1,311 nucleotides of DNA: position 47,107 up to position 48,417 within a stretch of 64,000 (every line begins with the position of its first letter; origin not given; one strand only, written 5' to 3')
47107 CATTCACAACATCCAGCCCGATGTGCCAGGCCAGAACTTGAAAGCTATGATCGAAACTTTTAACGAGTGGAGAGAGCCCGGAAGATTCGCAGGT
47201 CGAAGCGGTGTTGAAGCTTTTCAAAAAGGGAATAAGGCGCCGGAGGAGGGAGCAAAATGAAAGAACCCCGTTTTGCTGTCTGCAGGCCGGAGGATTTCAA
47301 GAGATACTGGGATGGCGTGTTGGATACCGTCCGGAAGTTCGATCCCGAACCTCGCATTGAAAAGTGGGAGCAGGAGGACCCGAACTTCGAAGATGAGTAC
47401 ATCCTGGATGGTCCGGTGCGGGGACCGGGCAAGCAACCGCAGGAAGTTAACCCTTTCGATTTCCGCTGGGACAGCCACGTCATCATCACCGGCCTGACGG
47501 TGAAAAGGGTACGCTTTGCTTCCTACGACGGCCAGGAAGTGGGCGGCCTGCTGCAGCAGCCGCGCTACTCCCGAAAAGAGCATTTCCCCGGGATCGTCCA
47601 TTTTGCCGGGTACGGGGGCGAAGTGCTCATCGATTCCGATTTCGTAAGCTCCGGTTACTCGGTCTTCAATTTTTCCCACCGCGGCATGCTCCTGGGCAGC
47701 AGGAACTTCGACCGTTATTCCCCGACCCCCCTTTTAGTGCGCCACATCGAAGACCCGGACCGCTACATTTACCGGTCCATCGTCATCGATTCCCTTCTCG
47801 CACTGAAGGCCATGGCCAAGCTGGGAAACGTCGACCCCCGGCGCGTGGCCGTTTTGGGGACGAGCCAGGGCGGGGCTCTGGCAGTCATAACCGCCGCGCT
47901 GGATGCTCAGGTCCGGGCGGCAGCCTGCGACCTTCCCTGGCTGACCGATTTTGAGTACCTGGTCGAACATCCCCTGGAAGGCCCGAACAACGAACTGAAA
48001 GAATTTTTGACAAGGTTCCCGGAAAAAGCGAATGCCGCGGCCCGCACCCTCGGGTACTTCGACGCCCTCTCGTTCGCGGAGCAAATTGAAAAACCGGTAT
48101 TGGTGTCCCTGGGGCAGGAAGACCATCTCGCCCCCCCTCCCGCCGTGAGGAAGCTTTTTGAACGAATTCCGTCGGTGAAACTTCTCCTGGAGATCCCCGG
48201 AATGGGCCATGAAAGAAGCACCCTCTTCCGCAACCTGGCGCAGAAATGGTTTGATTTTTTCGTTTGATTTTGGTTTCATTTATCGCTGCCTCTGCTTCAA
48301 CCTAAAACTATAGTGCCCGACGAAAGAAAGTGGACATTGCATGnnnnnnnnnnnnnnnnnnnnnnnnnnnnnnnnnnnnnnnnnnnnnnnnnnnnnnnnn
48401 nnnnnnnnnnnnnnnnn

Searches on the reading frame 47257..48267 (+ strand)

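Call 75: search_protein_families(library=pfam, proteins=[window:47257-48267:+], max_evalue=0.001)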
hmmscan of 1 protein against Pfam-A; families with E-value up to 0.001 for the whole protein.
window:47257-48267:+ (336 aa): 6 families
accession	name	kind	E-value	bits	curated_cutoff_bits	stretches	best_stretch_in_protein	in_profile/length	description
PF05448.18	AXE1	-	3.3e-47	161.3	21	1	79-327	53-312/321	Acetyl xylan esterase (AXE1)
PF00561.26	Abhydrolase_1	-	7e-07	29.6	25.8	0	133-251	27-128/245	alpha/beta hydrolase fold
PF12146.15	Hydrolase_4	-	1.1e-06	28.5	27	1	272-319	185-233/239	Serine aminopeptidase, S33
PF01738.24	DLH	-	2.7e-06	27.6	21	0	177-223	79-125/217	Dienelactone hydrolase family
PF12697.13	Abhydrolase_6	-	4.1e-06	28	26.3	1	128-321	22-205/217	Alpha/beta hydrolase family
PF00326.27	Peptidase_S9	-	3.4e-05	23.9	22.6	1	178-303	47-169/213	Prolyl oligopeptidase family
